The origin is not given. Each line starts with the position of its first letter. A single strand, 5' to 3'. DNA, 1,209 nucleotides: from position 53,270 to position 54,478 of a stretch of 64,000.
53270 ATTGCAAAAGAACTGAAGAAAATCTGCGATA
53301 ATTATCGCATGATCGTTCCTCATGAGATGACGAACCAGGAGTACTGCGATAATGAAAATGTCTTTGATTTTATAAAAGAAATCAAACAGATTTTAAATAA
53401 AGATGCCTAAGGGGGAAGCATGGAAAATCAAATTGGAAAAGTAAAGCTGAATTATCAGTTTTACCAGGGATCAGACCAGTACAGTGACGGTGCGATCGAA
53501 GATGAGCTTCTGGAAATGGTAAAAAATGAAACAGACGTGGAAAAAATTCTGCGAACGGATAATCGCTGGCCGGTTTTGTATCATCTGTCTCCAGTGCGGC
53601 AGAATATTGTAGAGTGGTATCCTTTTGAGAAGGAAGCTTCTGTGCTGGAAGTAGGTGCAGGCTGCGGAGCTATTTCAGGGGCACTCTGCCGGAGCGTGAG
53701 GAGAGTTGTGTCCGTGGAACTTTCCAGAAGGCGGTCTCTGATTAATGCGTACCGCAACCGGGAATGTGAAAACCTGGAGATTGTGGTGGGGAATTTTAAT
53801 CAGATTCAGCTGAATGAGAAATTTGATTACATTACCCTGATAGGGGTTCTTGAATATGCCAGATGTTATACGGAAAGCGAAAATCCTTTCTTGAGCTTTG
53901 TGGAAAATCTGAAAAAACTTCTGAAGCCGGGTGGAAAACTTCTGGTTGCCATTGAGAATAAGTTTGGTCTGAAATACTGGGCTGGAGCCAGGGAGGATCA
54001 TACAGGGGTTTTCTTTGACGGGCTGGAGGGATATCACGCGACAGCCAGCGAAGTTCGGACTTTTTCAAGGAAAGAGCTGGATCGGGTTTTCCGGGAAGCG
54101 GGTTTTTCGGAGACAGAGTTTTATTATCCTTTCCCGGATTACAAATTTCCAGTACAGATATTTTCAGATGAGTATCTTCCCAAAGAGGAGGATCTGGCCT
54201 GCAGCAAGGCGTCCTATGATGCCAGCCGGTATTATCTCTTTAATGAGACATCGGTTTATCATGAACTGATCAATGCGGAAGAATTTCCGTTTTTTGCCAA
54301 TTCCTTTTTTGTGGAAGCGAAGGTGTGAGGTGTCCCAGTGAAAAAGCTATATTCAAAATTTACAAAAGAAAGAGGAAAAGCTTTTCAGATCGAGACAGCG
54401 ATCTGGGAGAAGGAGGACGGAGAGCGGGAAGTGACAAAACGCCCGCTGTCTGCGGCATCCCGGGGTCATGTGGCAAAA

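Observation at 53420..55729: Split WbdD-like chain terminator (methyltransferase, then kinase-like protein with coiled coil) in a Gram-positive LCP-linked glycopolymer locus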

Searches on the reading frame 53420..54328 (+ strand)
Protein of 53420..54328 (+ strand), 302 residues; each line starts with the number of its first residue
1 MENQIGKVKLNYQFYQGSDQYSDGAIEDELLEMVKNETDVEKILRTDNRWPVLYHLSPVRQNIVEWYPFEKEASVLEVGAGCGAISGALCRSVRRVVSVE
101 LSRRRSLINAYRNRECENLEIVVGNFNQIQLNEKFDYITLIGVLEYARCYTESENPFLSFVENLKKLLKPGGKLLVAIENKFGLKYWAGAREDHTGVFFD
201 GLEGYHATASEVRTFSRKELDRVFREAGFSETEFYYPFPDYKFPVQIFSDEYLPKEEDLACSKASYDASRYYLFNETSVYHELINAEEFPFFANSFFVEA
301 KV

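Call 7: search_protein_families(library=pfam, proteins=[window:53420-54328:+], max_evalue=0.01)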
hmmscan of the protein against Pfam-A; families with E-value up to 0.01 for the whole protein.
window:53420-54328:+ (302 aa): 12 families
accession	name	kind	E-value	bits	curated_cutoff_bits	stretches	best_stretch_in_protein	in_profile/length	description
PF13489.12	Methyltransf_23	-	2.3e-10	40.9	27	1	69-230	20-160/164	Methyltransferase domain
PF08242.18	Methyltransf_12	-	5.7e-10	40.2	30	1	76-174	1-98/98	Methyltransferase domain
PF08241.18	Methyltransf_11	-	1.9e-09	38.5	21.2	1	76-176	1-95/95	Methyltransferase domain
PF13649.12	Methyltransf_25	-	8.3e-08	33.3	27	1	75-172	1-97/97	Methyltransferase domain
PF13847.12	Methyltransf_31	-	2e-07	31.2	27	1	71-180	3-113/145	Methyltransferase domain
PF00398.26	RrnaAD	-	2.9e-06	27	24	1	61-135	20-94/263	Ribosomal RNA adenine dimethylase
PF05401.17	NodS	-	5.9e-06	26.7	24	1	72-176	44-144/201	Nodulation protein S (NodS)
PF01135.25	PCMT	-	0.00041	20.6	20.3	1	63-123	65-130/210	Protein-L-isoaspartate(D-aspartate) O-methyltransferase (PCMT)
PF03848.20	TehB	-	0.00043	20.2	20.4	1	46-176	5-132/193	Tellurite resistance protein TehB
PF05219.18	DREV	-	0.0015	18.1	26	1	64-178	87-188/265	DREV methyltransferase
PF01921.24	tRNA-synt_1f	-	0.0053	16.2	27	1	2-48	116-162/360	tRNA synthetases class I (K)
PF05175.20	MTS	-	0.0077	16.3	23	0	71-183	31-145/170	Methyltransferase small domain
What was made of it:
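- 53420..54328 (+): ORF A: terminator methyltransferase (302 aa). SAM motif E77-V-G79-A-G81-C-G83. Class I MTase Pfam hits (call 7).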

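Call 8: search_protein_families(library=ncbifam, proteins=[window:53420-54328:+], max_evalue=0.01)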
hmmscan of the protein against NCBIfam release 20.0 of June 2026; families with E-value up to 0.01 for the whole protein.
window:53420-54328:+ (302 aa): 23 families
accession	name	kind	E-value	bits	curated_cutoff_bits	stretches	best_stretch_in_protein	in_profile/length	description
TIGR00755.1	ksgA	equivalog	2.9e-09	36.6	171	1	58-142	16-100/256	16S rRNA (adenine(1518)-N(6)/adenine(1519)-N(6))-dimethyltransferase RsmA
NF000499.2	Erm23S_rRNA_broad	equivalog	4.2e-07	29.6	212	1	62-134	14-86/244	23S ribosomal RNA methyltransferase Erm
TIGR01983.1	UbiG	equivalog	4.6e-07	29.4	102.95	1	70-181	48-156/228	bifunctional 2-polyprenyl-6-hydroxyphenol methylase/3-demethylubiquinol 3-O-methyltransferase UbiG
NF043040.1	corrin_prot_MT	hypoth_equivalog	2.1e-06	27.3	180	1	55-179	26-150/216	corrinoid protein-associated methyltransferase CpaM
NF041650.1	nod_mtase_NodS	equivalog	2.8e-06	27.2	300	1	74-183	41-146/190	nodulation methyltransferase NodS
NF000337.1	erm_SHROVE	exception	3.2e-06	26.6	320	1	62-130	19-87/248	ErmE/ErmH/ErmO/ErmR family 23S rRNA (adenine(2058)-N(6))-methyltransferase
NF041820.1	daptide_MTase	equivalog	2.1e-05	24.1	175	1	72-180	37-146/243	daptide-type RiPP biosynthesis methyltransferase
NF045825.1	FAmtase_mtf2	equivalog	3.8e-05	23.1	400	1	74-181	61-164/248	fatty-acid O-methyltransferase Mtf2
NF011529.0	PRK14968.1-3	equivalog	5.1e-05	22.8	162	1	70-139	33-103/198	putative methyltransferase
TIGR02469.1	CbiT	equivalog_domain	0.00013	22.2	78.3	1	68-142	16-96/124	precorrin-6Y C5,15-methyltransferase (decarboxylating) subunit CbiT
TIGR02021.1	BchM-ChlM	equivalog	0.00045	19.7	158.9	1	59-146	40-130/218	magnesium protoporphyrin IX methyltransferase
NF008992.0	PRK12335.1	equivalog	0.00064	18.9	303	1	54-147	105-199/289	SAM-dependent methyltransferase TehB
NF045667.1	MTase_DVU1556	equivalog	0.0007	19.1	155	1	62-177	13-120/213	DVU_1556 family methyltransferase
NF001453.0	PRK00312.1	equivalog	0.00079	19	188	1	64-110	73-117/217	protein-L-isoaspartate(D-aspartate) O-methyltransferase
TIGR03534.1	RF_mod_PrmC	equivalog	0.00082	18.9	199.1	1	64-139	81-161/253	peptide chain release factor N(5)-glutamine methyltransferase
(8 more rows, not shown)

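Call 10: search_solved_structures(query=window:53420-54328:+, max_evalue=1, show_alignments=2)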
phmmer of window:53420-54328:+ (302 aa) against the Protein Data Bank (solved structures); distinct sequences matched with E-value up to 1: 30.
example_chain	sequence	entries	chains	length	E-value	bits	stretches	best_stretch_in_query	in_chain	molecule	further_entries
8rdl_A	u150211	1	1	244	3.7e-09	39.5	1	73-176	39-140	ToxA protein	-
7wzg_A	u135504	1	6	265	1.1e-05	28.1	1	73-175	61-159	Cypemycin N-terminal methyltransferase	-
3mgg_A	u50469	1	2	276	0.00094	21.8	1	71-187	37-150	Methyltransferase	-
3ofj_A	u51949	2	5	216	0.0025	20.3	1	74-187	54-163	Nodulation protein S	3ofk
3l8d_A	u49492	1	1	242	0.0032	20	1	69-178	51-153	Methyltransferase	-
1dus_A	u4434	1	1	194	0.0041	19.6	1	63-193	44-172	MJ0882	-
2xva_A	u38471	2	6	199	0.0052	19.3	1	43-177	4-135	TELLURITE RESISTANCE PROTEIN TEHB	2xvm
4dq0_A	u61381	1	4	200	0.0054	19.3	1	43-177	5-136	Tellurite resistance protein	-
3fyd_A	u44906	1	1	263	0.015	17.8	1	64-146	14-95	Probable dimethyladenosine transferase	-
3fyc_A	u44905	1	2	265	0.015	17.8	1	64-146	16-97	Probable dimethyladenosine transferase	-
3grr_A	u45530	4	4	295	0.019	17.5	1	64-146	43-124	Dimethyladenosine transferase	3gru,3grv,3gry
7wzf_A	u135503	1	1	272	0.024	17.1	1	71-183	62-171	YunM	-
6rbd_y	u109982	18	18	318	0.035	16.6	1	58-131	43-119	Dimethyladenosine transferase | rRNA adenine N(6)-methyltransferase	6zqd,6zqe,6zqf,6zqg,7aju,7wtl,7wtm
9ri2_A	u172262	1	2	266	0.039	16.4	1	72-193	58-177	Methyltransferase, putative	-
4krg_A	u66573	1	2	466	0.061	15.8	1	60-139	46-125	Phosphoethanolamine N-methyltransferase 1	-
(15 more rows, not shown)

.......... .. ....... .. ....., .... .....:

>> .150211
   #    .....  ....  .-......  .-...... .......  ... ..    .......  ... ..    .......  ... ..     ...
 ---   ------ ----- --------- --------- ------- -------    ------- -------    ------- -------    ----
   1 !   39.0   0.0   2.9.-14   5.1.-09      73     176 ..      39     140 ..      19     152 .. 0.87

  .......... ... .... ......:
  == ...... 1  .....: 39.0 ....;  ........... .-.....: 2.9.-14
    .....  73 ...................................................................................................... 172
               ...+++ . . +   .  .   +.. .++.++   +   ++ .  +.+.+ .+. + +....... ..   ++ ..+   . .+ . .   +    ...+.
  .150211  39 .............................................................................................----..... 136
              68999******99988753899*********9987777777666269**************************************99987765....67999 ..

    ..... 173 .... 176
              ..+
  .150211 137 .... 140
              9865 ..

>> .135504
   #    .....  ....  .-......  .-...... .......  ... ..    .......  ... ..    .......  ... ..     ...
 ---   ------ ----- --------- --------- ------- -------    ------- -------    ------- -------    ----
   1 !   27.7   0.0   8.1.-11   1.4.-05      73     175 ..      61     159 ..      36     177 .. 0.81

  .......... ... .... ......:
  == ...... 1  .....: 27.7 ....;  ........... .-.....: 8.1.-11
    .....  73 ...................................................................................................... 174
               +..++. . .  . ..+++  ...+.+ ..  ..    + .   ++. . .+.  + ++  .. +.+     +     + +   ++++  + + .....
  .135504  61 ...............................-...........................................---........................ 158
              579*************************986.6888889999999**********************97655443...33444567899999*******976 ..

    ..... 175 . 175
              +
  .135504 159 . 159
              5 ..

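Call 47: find_homologous_proteins(query=window:53420-54328:+, max_evalue=1e-10)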
Query window:53420-54328:+ (302 aa): 3739 proteins with E <= 1e-10 among 4554 candidates; the best 120 are listed.
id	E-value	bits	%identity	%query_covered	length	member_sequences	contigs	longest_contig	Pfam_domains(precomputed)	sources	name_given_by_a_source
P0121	5.6e-196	668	97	100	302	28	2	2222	PF13847.13,PF00398.27,PF13489.13,PF13649.13,PF08241.19,PF08242.19,PF05401.17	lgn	-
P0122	1.7e-169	581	81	100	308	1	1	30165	PF13847.13,PF13489.13,PF13649.13,PF08241.19,PF08242.19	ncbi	-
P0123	1.9e-168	577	82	100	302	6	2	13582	PF13847.13,PF00398.27,PF13489.13,PF13649.13,PF08241.19,PF08242.19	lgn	-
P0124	3.1e-163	560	80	100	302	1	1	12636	PF13847.13,PF00398.27,PF13489.13,PF13649.13,PF08241.19,PF08242.19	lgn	-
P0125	5.3e-146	504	71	100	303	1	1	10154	PF13847.13,PF13489.13,PF02353.27,PF13649.13,PF08241.19,PF08242.19,PF05401.17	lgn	-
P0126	3.5e-144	498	70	100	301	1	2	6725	PF13847.13,PF00398.27,PF13489.13,PF13649.13,PF08241.19,PF08242.19,PF05401.17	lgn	-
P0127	1.2e-142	493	70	99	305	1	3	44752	PF13847.13,PF13489.13,PF13649.13,PF08241.19,PF08242.19,PF05401.17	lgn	-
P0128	2.3e-142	492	68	100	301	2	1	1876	PF13847.13,PF13489.13,PF13649.13,PF07942.19,PF08241.19,PF08242.19,PF05401.17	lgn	-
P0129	2.5e-142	492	69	100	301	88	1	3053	PF13847.13,PF13489.13,PF03848.21,PF02353.27,PF13649.13,PF08241.19,PF08242.19,PF05401.17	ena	-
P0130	4.1e-141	488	69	99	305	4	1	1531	PF13847.13,PF00398.27,PF13489.13,PF02353.27,PF13649.13,PF01135.26,PF08241.19,PF08242.19,PF05401.17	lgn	-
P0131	1.5e-140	486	67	100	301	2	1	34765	PF13847.13,PF00398.27,PF13489.13,PF02353.27,PF13649.13,PF07942.19,PF08241.19,PF08242.19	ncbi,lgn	ncbi:MAG: class I SAM-dependent methyltransferase [Lachnospiraceae bacterium]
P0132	2.0e-140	485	67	100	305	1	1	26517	PF13847.13,PF13489.13,PF13649.13,PF08241.19,PF08242.19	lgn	-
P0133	2.7e-140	485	67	100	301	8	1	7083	PF13847.13,PF13489.13,PF13649.13,PF08241.19,PF08242.19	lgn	-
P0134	3.4e-140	485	68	99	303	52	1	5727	PF13847.13,PF13489.13,PF02353.27,PF13649.13,PF08241.19,PF08242.19,PF05401.17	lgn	-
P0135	5.0e-140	484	67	100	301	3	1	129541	PF13847.13,PF00398.27,PF13489.13,PF13649.13,PF07942.19,PF08241.19,PF08242.19,PF05401.17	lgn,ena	-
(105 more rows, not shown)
